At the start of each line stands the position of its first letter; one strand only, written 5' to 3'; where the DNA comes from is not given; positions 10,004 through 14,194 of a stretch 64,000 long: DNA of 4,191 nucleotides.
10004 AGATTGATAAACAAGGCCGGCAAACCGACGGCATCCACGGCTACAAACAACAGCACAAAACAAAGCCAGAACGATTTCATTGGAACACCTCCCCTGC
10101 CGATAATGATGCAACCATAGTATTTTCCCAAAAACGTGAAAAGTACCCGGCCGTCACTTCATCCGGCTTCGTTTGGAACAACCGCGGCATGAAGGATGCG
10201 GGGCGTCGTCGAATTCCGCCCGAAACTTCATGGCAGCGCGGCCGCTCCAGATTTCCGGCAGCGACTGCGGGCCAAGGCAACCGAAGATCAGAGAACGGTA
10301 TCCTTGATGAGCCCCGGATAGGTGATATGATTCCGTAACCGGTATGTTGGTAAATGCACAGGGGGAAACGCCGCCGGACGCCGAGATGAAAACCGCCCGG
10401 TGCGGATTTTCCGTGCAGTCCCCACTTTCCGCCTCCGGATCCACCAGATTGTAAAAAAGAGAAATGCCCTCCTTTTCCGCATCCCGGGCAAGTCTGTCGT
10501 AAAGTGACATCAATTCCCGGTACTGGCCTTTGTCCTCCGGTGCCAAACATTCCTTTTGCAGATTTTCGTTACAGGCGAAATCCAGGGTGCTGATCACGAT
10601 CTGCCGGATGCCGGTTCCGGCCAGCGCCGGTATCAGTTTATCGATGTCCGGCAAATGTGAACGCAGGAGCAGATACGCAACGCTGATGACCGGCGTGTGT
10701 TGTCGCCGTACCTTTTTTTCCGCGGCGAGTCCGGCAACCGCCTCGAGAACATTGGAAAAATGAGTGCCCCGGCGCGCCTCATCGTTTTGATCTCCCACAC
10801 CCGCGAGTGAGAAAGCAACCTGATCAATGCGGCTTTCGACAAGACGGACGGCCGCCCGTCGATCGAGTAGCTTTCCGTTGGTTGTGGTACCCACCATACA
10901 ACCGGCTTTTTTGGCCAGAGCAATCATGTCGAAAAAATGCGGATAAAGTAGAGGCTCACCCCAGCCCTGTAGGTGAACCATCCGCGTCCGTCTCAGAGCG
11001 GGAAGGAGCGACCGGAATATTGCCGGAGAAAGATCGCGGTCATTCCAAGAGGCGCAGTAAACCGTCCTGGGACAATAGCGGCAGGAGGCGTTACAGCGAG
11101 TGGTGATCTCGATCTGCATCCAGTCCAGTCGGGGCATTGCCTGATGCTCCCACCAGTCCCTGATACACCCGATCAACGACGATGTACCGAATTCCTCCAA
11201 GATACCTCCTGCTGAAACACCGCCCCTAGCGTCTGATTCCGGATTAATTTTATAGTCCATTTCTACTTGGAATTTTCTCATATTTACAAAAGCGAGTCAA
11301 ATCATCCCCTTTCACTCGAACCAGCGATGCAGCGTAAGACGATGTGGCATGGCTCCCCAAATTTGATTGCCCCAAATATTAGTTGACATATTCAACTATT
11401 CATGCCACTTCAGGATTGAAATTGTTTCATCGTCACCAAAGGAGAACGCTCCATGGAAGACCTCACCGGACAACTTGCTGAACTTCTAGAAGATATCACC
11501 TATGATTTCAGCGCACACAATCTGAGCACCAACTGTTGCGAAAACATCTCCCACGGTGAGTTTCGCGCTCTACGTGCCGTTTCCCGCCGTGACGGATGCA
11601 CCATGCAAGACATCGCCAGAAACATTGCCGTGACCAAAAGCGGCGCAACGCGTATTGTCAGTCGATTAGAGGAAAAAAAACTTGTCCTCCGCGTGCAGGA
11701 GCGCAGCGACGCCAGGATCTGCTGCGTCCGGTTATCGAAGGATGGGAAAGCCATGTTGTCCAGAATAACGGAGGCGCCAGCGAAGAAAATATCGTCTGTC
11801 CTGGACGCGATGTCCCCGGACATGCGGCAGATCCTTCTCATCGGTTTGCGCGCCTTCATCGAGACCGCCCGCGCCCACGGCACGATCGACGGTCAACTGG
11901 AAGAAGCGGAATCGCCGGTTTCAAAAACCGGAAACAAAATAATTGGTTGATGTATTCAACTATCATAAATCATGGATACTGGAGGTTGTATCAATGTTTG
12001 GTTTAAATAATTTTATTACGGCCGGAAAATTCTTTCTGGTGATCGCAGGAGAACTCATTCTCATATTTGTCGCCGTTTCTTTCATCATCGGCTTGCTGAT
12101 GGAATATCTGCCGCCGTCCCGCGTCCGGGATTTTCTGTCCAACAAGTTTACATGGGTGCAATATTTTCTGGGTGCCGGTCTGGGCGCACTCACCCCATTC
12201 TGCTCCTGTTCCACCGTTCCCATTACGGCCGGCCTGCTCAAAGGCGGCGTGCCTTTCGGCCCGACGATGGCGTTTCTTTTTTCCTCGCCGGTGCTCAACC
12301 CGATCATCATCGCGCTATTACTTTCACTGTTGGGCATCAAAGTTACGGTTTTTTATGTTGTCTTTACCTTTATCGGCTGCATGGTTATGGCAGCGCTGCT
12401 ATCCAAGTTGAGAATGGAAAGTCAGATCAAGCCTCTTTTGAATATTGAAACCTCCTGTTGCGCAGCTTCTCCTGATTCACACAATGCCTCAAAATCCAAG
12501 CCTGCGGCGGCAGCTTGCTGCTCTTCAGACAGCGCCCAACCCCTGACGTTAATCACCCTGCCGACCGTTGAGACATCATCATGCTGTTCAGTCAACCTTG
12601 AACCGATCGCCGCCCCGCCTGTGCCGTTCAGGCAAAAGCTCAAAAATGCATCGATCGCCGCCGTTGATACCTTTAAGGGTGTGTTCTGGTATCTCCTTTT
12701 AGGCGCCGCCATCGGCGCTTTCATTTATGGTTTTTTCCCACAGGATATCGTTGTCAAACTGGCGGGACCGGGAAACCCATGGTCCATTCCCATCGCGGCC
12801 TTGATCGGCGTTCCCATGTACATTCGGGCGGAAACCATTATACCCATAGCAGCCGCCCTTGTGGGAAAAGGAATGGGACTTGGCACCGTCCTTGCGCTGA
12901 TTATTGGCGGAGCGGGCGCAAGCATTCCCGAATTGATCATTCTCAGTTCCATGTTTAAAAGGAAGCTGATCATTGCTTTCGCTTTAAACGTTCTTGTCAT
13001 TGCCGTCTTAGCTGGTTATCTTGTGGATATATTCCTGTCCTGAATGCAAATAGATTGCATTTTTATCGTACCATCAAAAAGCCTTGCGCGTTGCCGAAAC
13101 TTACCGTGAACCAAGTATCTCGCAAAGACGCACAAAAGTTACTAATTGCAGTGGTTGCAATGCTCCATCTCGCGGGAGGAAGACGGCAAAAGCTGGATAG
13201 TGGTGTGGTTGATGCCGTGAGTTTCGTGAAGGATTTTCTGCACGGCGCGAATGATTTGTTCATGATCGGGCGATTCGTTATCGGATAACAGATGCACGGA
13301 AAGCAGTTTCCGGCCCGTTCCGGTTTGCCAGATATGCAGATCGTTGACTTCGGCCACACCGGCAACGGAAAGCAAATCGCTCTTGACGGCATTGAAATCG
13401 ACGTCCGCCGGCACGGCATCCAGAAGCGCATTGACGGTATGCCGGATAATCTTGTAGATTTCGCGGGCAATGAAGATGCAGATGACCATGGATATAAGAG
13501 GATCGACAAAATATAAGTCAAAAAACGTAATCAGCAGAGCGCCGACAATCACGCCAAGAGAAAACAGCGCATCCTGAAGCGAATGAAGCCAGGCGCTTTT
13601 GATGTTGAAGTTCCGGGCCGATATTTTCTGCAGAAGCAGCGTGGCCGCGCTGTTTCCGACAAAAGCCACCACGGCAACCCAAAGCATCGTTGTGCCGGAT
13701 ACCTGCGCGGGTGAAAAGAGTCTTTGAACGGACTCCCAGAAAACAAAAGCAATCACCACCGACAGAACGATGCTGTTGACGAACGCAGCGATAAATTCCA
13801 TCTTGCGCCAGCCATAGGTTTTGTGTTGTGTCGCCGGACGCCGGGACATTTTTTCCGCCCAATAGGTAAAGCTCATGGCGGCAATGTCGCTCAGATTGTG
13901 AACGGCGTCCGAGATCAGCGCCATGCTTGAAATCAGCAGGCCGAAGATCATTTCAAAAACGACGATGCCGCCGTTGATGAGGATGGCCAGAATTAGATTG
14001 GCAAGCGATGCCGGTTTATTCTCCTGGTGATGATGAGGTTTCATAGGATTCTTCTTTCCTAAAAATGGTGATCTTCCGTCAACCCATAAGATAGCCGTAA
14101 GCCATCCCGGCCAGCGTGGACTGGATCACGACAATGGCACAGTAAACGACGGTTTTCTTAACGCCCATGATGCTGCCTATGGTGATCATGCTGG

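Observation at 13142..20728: Composite ars / trans-envelope thiol-redox island with no textbook equivalent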

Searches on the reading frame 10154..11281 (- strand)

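Call 6: search_protein_families(library=pfam, proteins=[window:10154-11281:-], max_evalue=0.01)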
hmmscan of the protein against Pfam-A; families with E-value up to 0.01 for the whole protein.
window:10154-11281:- (375 aa): 2 families
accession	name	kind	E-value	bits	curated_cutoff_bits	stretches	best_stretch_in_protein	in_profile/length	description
PF04055.27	Radical_SAM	-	2.3e-15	57.6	29.5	1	57-186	1-137/166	Radical SAM superfamily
PF13186.11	SPASM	-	3.2e-09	37.4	21.5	1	289-368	1-66/67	Iron-sulfur cluster-binding domain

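Call 11: search_protein_families(library=ncbifam, proteins=[window:10154-11281:-], max_evalue=0.001)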
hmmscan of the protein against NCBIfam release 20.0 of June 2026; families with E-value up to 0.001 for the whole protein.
window:10154-11281:- (375 aa): 37 families (the best 25 are shown)
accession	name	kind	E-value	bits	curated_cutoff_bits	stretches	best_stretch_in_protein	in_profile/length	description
TIGR04317.1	W_rSAM_matur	equivalog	9.4e-44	149.9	380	1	55-370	6-315/349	tungsten cofactor oxidoreductase radical SAM maturase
TIGR04311.1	rSAM_Geo_metal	subfamily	2.2e-41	142.3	400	2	55-233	5-187/423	radical SAM/SPASM family putative metalloenzyme maturase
TIGR04051.1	rSAM_NirJ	equivalog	1.5e-15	57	515.45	1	59-269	8-211/354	heme d1 biosynthesis radical SAM protein NirJ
TIGR02109.1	PQQ_syn_pqqE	equivalog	7.9e-13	48.1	381.35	1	54-311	8-260/358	pyrroloquinoline quinone biosynthesis protein PqqE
TIGR04054.1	rSAM_NirJ1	equivalog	8e-12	44.5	650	1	58-182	41-166/387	putative heme d1 biosynthesis radical SAM protein NirJ1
TIGR03962.1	mycofact_rSAM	equivalog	3.2e-11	43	265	1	55-190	14-149/339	mycofactocin radical SAM maturase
TIGR04347.1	pseudo_SAM_Halo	equivalog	4.3e-11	42.7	525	1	58-250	43-230/390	TIGR04347 family pseudo-SAM/SPASM protein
NF038283.1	viperin_w_prok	equivalog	1.4e-10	40.9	180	1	59-164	8-119/281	viperin family antiviral radical SAM protein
TIGR02666.1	moaA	equivalog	2e-10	40.2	284.05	1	53-183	10-148/336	GTP 3',8-cyclase MoaA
TIGR04545.1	rSAM_ahbD_hemeb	equivalog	6.2e-10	39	500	1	57-187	4-133/339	heme b synthase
TIGR02668.1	moaA_archaeal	equivalog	6.4e-10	38.5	325.25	1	55-184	12-139/303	GTP 3',8-cyclase MoaA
NF001199.0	PRK00164.2-1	equivalog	7e-10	38.5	231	1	55-217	14-172/308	GTP 3',8-cyclase MoaA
NF033640.1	N_Twi_rSAM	subfamily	1.1e-09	37.9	170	1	46-202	104-283/398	twitch domain-containing radical SAM protein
TIGR04055.1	rSAM_NirJ2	equivalog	1.6e-09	37.8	500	1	59-189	6-134/326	putative heme d1 biosynthesis radical SAM protein NirJ2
TIGR04466.1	rSAM_BlsE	equivalog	4.3e-09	36.3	400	1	54-234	4-176/327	cytosylglucuronate decarboxylase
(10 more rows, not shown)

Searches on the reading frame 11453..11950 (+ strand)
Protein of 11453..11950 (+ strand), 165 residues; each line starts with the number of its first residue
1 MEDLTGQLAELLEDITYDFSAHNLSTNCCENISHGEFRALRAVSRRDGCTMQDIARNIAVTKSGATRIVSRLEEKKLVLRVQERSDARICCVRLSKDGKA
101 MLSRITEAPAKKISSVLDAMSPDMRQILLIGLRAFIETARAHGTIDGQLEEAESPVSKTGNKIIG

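Call 6: search_protein_families(library=pfam, proteins=[window:11453-11950:+], max_evalue=0.01)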
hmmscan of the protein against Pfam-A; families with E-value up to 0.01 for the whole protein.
window:11453-11950:+ (165 aa): 8 families
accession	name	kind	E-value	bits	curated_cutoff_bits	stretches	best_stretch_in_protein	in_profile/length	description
PF12802.13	MarR_2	-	2.7e-11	43.9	27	1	33-88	4-60/61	MarR family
PF01047.28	MarR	-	1e-10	41.8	24.6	1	32-89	1-58/59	MarR family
PF13412.12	HTH_24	-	4.3e-05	23.4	21.9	1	37-77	6-46/48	Winged helix-turn-helix DNA-binding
PF09339.16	HTH_IclR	-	0.0002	21.5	22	1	38-78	7-48/52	IclR helix-turn-helix domain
PF01978.25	TrmB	-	0.0004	20.6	25.6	1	32-92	6-65/68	Sugar-specific transcriptional regulator TrmB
PF13463.12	HTH_27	-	0.0023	18.6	22.2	1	39-98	8-68/68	Winged helix DNA-binding domain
PF22381.2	Staph_reg_Sar_Rot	-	0.0023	18.4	27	1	31-104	11-84/85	Transcriptional regulator SarA/Rot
PF13545.12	HTH_Crp_2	-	0.0082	16.5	27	0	49-80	23-55/70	Crp-like helix-turn-helix domain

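Call 11: search_protein_families(library=ncbifam, proteins=[window:11453-11950:+], max_evalue=0.001)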
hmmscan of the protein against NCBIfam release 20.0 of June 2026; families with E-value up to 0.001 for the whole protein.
window:11453-11950:+ (165 aa): 11 families
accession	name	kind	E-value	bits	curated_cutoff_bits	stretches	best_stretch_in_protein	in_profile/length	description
NF045593.1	bilirub_TF_BilQ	equivalog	5.1e-11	42.4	125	1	19-135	15-131/135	bilirubin utilization transcriptional regulator BilQ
NF050133.1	TransRegFabT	equivalog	1.6e-10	41.4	200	1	23-134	18-129/138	fatty acid biosynthesis transcriptional regulator FabT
TIGR02337.1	HpaR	equivalog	2.1e-10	40.5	121.2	1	31-114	25-108/130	homoprotocatechuate degradation operon regulator HpaR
NF052438.1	TransRegRv0880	equivalog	3.6e-07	30.1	220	1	26-129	26-129/143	Rv0880 family HTH-type transcriptional regulator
NF053777.1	Saro0803TransReg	equivalog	8.4e-07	28.8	200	1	40-109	43-112/140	Saro_0803 family transcriptional regulator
NF053606.1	Sta1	subfamily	1.5e-06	28.2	80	1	27-87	13-73/100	Sta1 family transcriptional regulator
NF052638.1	TransRegOhrRVib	equivalog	2.4e-05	24.1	200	1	45-112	48-115/141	transcriptional regulator OhrR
NF040939.2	trans_reg_lrs14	equivalog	0.00013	21.9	90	1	27-85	14-73/103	Lrs14 family HTH-type transcriptional regulator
NF002926.0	PRK03573.1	equivalog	0.00014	21.8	120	1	52-127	50-125/144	transcriptional regulator SlyA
NF038251.1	AdcR_fam_Zn_TF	equivalog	0.00057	20.1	175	1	47-103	48-104/143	zinc-dependent MarR family transcriptional regulator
TIGR01889.1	Staph_reg_Sar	paralog_domain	0.00089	19.5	62.6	0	31-107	22-102/109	staphylococcal accessory regulator family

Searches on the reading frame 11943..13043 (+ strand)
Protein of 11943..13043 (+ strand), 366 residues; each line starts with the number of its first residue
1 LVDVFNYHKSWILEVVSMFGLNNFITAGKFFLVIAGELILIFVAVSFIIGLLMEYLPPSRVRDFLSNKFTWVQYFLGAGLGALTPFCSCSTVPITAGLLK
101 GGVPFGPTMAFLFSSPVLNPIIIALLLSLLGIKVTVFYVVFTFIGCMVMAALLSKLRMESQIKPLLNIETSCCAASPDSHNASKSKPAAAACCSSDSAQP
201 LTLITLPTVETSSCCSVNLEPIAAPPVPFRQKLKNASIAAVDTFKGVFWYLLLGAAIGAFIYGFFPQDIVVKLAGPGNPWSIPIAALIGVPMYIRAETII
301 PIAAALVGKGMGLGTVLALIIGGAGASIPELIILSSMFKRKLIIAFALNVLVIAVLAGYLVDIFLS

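Call 6: search_protein_families(library=pfam, proteins=[window:11943-13043:+], max_evalue=0.01)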
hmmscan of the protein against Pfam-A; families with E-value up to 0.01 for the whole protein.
window:11943-13043:+ (366 aa): 1 family
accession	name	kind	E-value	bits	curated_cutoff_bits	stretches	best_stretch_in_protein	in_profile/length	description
PF03773.19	ArsP_1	-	7.3e-60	203.1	32.3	1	27-362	5-293/294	Predicted permease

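Call 11: search_protein_families(library=ncbifam, proteins=[window:11943-13043:+], max_evalue=0.001)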
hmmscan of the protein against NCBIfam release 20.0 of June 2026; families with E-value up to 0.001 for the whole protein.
window:11943-13043:+ (366 aa): 3 families
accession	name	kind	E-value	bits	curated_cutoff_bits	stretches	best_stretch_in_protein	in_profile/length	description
NF033936.1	CuZnOut_SO0444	equivalog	1.9e-33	116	300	1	47-365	17-313/351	SO_0444 family Cu/Zn efflux transporter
NF040736.1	efflux_SaoE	equivalog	8.7e-31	107.4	325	2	42-154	21-133/352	efflux transporter SaoE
NF037962.1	arsenic_eff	subfamily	0.00014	21.4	100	0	307-364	62-117/287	arsenic efflux protein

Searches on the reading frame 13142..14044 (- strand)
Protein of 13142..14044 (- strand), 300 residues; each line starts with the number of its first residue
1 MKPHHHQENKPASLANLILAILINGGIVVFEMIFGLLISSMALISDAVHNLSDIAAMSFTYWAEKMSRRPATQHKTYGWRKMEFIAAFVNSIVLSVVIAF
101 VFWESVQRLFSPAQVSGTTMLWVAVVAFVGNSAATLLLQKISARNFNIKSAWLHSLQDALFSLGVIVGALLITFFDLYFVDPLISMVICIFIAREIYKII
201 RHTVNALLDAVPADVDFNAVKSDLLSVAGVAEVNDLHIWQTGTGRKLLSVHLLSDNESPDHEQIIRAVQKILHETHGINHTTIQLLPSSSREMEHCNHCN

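Call 6: search_protein_families(library=pfam, proteins=[window:13142-14044:-], max_evalue=0.01)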
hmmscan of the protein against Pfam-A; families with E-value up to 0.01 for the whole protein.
window:13142-14044:- (300 aa): 2 families
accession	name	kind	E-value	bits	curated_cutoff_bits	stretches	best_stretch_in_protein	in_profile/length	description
PF01545.26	Cation_efflux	-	9.7e-44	149.9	26.6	1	17-208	1-198/198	Cation efflux family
PF16916.11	ZT_dimer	-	5.9e-12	45.9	26.7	1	212-287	1-77/78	Dimerisation domain of Zinc Transporter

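Call 11: search_protein_families(library=ncbifam, proteins=[window:13142-14044:-], max_evalue=0.001)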
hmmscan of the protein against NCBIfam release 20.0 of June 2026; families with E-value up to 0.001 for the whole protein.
window:13142-14044:- (300 aa): 10 families
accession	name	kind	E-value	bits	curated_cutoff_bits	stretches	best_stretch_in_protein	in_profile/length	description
TIGR01297.1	CDF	superfamily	2e-74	250.4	82.35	1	16-287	4-282/285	cation diffusion facilitator family transporter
NF002923.0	PRK03557.1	equivalog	4.8e-56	190.3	408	1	10-287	14-291/313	CDF family zinc transporter ZitB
NF033827.1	CDF_efflux_DmeF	equivalog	1.6e-36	126.3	250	2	144-284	174-307/309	CDF family Co(II)/Ni(II) efflux transporter DmeF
NF033615.1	CDF_MamM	equivalog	4.6e-26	91.7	350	1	19-280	14-281/290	magnetosome biogenesis CDF transporter MamM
NF033616.1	CDF_MamB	equivalog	3e-21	76.1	350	1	19-287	11-283/284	magnetosome biogenesis CDF transporter MamB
NF052621.1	MngEfTpMntE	equivalog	1.6e-20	73.7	500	1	22-252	11-244/293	manganese efflux transporter MntE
NF007064.0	PRK09509.1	equivalog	2.4e-19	69.4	447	1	20-258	16-255/300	CDF family cation-efflux transporter FieF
NF050169.1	CatEfflxFieF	equivalog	4.3e-17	62.2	420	1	13-257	8-249/282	cation efflux pump FieF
NF040994.1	MamV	equivalog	3.4e-13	49.4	500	1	27-293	24-293/319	CDF transporter MamV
NF052602.1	Zn_efflux_Cdf31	equivalog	9.9e-13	48.1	460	1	16-291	9-293/299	CDF family zinc efflux transporter Cdf31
